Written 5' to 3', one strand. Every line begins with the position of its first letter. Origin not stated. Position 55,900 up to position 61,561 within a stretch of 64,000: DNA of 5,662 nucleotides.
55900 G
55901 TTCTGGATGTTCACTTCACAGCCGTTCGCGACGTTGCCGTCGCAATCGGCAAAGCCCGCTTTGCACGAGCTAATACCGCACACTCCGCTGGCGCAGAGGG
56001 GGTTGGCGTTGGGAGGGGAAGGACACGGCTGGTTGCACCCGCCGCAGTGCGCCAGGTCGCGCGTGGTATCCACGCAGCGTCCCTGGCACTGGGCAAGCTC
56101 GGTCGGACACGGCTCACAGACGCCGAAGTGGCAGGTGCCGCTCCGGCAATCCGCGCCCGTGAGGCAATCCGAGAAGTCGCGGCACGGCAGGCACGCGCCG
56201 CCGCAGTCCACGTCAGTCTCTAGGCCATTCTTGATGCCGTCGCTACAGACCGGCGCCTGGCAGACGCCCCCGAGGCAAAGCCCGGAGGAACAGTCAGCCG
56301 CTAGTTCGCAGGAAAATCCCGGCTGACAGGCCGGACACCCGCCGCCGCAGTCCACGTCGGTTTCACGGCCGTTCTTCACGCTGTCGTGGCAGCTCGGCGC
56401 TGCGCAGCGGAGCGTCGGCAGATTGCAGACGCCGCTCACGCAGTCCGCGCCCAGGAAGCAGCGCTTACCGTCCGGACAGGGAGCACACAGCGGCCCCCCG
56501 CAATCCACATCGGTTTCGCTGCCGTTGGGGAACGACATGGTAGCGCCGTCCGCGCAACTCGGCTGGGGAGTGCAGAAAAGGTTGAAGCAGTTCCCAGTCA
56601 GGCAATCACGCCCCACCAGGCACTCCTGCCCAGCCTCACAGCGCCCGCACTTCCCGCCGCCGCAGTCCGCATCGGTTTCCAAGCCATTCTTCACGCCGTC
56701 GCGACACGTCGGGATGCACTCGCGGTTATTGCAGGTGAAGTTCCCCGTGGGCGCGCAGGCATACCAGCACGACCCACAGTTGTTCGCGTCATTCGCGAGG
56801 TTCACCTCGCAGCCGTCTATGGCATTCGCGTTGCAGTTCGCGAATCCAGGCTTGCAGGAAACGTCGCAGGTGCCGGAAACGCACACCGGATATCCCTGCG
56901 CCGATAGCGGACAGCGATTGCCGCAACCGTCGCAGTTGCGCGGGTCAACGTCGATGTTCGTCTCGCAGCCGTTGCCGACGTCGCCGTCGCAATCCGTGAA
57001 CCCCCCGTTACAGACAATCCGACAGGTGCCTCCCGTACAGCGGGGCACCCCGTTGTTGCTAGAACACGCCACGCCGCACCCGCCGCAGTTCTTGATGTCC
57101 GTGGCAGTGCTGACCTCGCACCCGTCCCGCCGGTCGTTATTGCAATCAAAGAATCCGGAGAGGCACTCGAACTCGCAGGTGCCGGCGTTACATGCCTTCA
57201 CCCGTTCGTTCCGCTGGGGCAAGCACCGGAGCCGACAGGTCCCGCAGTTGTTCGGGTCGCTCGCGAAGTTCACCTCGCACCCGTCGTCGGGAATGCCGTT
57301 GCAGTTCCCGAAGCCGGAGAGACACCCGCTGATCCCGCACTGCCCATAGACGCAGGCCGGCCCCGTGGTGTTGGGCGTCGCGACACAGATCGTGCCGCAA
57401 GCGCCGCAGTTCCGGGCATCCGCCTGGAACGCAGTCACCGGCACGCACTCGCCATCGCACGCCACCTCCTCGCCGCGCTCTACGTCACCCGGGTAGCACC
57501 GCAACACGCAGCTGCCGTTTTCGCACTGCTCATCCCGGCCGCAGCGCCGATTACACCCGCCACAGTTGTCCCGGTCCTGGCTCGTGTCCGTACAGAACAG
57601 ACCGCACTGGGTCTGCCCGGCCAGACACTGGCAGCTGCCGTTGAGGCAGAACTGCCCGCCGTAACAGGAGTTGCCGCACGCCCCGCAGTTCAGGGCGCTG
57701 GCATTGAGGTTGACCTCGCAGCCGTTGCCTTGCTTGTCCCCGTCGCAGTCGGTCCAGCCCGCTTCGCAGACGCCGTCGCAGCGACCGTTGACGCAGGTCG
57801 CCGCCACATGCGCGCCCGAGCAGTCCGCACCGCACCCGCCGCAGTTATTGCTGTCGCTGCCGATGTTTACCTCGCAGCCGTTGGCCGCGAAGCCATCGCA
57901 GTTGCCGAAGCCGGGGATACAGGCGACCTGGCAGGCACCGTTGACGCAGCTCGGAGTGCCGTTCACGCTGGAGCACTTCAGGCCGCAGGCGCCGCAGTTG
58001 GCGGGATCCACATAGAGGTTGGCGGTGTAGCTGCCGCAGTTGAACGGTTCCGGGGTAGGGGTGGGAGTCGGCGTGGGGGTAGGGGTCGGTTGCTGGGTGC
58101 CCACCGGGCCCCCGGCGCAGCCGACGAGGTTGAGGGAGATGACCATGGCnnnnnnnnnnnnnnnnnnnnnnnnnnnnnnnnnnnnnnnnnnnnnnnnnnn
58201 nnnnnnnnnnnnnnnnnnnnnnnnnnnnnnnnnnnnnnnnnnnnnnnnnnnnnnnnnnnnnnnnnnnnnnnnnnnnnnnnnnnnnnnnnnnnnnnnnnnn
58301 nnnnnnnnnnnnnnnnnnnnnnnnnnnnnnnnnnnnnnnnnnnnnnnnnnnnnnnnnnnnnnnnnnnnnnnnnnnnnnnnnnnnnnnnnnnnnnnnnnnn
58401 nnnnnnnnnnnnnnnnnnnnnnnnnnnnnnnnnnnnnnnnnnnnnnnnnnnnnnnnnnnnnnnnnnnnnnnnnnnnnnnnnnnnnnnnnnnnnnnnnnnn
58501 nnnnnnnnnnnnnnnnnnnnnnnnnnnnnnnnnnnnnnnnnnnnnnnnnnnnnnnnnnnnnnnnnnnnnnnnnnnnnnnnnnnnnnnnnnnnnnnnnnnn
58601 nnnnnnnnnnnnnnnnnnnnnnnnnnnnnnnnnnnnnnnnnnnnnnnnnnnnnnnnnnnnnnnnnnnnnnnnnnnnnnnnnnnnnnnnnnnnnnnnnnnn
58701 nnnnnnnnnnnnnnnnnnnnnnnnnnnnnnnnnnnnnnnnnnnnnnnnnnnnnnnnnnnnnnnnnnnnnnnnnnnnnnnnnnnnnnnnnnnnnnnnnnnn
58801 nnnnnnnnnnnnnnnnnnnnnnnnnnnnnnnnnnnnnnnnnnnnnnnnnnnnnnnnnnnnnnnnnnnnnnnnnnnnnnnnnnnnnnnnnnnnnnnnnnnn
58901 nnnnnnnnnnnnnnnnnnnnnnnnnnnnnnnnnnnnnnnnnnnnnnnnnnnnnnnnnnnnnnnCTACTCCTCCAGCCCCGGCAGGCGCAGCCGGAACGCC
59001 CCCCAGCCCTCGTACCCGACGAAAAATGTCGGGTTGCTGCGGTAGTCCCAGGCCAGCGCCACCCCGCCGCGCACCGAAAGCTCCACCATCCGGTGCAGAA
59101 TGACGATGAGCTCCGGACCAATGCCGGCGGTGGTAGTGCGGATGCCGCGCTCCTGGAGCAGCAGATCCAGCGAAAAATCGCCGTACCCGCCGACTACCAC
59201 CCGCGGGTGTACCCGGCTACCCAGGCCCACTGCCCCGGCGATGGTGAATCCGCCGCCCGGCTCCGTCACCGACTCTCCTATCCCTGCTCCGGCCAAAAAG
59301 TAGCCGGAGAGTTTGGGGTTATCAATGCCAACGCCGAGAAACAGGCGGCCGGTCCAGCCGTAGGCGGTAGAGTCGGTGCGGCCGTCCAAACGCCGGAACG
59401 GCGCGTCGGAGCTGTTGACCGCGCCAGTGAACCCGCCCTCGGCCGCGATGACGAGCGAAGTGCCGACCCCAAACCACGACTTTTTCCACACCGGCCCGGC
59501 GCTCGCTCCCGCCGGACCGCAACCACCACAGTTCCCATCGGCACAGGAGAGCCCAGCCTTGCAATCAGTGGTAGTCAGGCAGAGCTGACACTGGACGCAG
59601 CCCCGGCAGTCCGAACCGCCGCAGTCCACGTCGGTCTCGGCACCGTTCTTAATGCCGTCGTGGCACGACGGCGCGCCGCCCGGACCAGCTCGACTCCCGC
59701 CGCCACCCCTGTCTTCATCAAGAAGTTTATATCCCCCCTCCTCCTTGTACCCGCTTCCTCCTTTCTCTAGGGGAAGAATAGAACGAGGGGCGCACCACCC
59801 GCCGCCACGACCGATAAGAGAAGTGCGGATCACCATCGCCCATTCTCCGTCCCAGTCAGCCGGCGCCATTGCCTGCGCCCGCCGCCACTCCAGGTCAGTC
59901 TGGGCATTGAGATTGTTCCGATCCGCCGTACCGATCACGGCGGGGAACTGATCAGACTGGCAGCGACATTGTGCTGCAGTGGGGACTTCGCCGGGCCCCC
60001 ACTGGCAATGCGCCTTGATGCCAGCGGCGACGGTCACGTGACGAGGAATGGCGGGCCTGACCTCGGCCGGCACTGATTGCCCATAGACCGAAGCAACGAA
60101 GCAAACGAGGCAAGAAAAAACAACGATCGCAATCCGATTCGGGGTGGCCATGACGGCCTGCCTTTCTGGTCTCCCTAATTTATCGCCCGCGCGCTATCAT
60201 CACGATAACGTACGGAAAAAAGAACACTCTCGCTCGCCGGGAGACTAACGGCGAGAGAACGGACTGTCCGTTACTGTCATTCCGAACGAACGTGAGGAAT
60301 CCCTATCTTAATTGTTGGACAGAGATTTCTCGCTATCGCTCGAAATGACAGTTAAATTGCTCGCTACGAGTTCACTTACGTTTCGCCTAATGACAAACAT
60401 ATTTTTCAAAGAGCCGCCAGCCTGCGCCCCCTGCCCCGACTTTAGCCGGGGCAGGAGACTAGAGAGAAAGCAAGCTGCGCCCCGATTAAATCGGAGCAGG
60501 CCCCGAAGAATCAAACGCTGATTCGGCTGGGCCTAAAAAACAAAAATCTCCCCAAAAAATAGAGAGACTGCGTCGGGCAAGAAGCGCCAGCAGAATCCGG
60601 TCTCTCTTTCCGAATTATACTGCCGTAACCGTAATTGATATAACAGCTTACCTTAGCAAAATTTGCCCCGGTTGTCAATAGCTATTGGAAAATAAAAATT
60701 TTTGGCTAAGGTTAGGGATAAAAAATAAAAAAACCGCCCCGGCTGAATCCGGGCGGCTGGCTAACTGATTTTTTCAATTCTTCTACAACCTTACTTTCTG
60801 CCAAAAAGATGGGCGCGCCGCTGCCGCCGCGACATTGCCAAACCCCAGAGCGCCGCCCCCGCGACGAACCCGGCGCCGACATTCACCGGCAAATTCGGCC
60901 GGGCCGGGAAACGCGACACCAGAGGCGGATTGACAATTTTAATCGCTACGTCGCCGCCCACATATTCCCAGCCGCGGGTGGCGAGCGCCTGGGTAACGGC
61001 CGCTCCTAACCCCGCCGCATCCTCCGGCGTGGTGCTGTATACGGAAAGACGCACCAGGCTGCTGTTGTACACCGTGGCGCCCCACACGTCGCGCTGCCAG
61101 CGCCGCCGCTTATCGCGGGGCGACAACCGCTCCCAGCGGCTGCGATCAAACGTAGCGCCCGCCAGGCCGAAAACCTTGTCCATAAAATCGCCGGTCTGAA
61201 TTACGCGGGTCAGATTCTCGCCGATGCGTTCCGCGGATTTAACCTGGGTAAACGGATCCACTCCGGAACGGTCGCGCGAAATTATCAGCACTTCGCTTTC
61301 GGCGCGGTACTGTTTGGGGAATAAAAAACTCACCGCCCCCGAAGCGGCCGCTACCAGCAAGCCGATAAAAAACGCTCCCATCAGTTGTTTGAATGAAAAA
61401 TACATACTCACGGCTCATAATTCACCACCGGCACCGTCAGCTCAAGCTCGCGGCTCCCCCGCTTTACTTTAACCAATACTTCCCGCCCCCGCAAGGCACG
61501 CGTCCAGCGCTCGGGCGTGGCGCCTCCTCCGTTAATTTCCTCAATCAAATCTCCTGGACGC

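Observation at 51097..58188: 7.1-kb gene for a 2363-aa lipoprotein built from about 40 tandem cysteine-rich modules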

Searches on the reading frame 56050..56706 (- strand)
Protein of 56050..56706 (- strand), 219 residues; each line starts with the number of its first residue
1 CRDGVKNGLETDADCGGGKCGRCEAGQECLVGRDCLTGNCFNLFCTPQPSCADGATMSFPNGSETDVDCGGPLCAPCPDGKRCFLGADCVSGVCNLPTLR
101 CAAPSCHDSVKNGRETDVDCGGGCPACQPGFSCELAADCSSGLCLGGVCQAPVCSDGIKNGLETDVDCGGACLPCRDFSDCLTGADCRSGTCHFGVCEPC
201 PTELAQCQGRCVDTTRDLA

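Call 13: search_protein_families(library=pfam, proteins=[window:56050-56706:-], max_evalue=1)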
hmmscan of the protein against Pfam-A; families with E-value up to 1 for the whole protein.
seq(219 aa): 0 families

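Call 14: search_protein_families(library=ncbifam, proteins=[window:56050-56706:-], max_evalue=1)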
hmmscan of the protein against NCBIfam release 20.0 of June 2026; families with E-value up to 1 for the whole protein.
seq(219 aa): 0 families

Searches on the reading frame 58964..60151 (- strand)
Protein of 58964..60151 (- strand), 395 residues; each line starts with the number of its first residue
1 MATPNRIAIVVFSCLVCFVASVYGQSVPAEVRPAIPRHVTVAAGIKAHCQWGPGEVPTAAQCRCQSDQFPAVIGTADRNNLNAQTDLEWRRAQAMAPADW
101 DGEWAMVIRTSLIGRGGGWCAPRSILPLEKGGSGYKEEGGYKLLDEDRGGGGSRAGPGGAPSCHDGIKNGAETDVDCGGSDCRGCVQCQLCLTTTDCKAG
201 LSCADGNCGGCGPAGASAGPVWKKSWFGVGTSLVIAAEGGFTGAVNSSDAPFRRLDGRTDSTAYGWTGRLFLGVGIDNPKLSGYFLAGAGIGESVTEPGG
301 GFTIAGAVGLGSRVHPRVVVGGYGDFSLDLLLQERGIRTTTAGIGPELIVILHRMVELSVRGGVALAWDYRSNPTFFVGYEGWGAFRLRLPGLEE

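Call 13: search_protein_families(library=pfam, proteins=[window:58964-60151:-], max_evalue=1)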
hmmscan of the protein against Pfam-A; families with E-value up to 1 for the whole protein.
window:58964-60151:- (395 aa): 0 families

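Call 14: search_protein_families(library=ncbifam, proteins=[window:58964-60151:-], max_evalue=1)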
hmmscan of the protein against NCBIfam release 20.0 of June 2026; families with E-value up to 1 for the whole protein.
window:58964-60151:- (395 aa): 0 families

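Call 56: find_homologous_proteins(query=window:58964-60151:-, max_evalue=0.001)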
Query window:58964-60151:- (395 aa): 19 proteins with E <= 0.001 among 8000 candidates.
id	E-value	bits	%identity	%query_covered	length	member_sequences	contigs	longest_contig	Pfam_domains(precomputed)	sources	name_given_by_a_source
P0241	6.4e-270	913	100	100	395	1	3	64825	-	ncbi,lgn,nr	ncbi:MAG: hypothetical protein HYV42_01060 [Candidatus Magasanikbacteria bacterium]|nr:hypothetical 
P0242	5.8e-33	133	51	12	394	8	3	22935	-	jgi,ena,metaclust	metaclust:\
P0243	4.2e-30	123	52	11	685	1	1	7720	PF00147.24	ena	-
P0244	2.1e-23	101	54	14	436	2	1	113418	PF13229.13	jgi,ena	jgi:hypothetical protein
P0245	3.6e-23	100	45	18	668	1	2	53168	-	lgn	-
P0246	3.4e-21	94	55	12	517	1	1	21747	PF00942.26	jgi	jgi:hypothetical protein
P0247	7.0e-19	86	51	12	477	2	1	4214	PF25020.2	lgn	-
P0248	2.5e-17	81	56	10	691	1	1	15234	-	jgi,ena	-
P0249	1.0e-12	66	39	23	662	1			-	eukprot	eukprot:m51a1_g14407 hypothetical protein (663) ;mRNA; r:392124-403080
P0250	3.6e-9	54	47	12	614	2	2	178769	-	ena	-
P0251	4.4e-9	54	46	12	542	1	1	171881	-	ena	-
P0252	7.8e-8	50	58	10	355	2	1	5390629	PF00932.26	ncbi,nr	ncbi:MAG: lamin tail domain-containing protein [Polyangiaceae bacterium]|nr:lamin tail domain-contai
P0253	3.0e-7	48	46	11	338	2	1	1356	-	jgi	jgi:hypothetical protein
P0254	4.2e-7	47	61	9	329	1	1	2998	-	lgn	-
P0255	6.5e-7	47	55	12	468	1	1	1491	-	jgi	jgi:hypothetical protein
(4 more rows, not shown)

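Call 57: find_encoding_contigs(protein=P0241, flank=10000, max_places=3)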
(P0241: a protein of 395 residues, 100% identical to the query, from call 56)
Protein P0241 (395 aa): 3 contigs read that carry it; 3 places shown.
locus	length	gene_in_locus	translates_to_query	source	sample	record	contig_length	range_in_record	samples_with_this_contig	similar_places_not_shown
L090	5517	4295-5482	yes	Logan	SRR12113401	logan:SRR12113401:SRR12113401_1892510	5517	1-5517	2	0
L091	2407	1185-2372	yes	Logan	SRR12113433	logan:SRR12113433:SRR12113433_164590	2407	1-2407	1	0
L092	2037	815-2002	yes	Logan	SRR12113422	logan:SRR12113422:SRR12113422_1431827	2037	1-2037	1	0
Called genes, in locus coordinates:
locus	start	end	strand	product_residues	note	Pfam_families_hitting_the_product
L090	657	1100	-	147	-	PF01668:SmpB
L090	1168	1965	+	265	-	-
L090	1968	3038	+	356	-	-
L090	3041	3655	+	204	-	-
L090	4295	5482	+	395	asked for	-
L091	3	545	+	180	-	?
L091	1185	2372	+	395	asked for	-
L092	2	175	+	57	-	?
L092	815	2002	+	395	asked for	-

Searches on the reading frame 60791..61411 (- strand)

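Call 13: search_protein_families(library=pfam, proteins=[window:60791-61411:-], max_evalue=1)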
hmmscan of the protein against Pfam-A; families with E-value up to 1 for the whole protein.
window:60791-61411:- (206 aa): 1 family
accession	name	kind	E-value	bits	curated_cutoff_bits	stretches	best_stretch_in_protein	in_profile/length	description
PF02706.20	Wzz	-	0.0061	17.3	25.5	1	14-81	20-88/91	Chain length determinant protein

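Call 14: search_protein_families(library=ncbifam, proteins=[window:60791-61411:-], max_evalue=1)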
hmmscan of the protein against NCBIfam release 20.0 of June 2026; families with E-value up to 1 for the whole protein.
window:60791-61411:- (206 aa): 2 families
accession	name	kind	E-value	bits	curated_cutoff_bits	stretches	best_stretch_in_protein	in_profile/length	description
TIGR03007.1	pepcterm_ChnLen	equivalog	0.0012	17.2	278.85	1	149-188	388-427/498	XrtA system polysaccharide chain length determinant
TIGR04504.1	SDR_subfam_2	subfamily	0.068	12.9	250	1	132-157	10-35/260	mycofactocin-coupled SDR family oxidoreductase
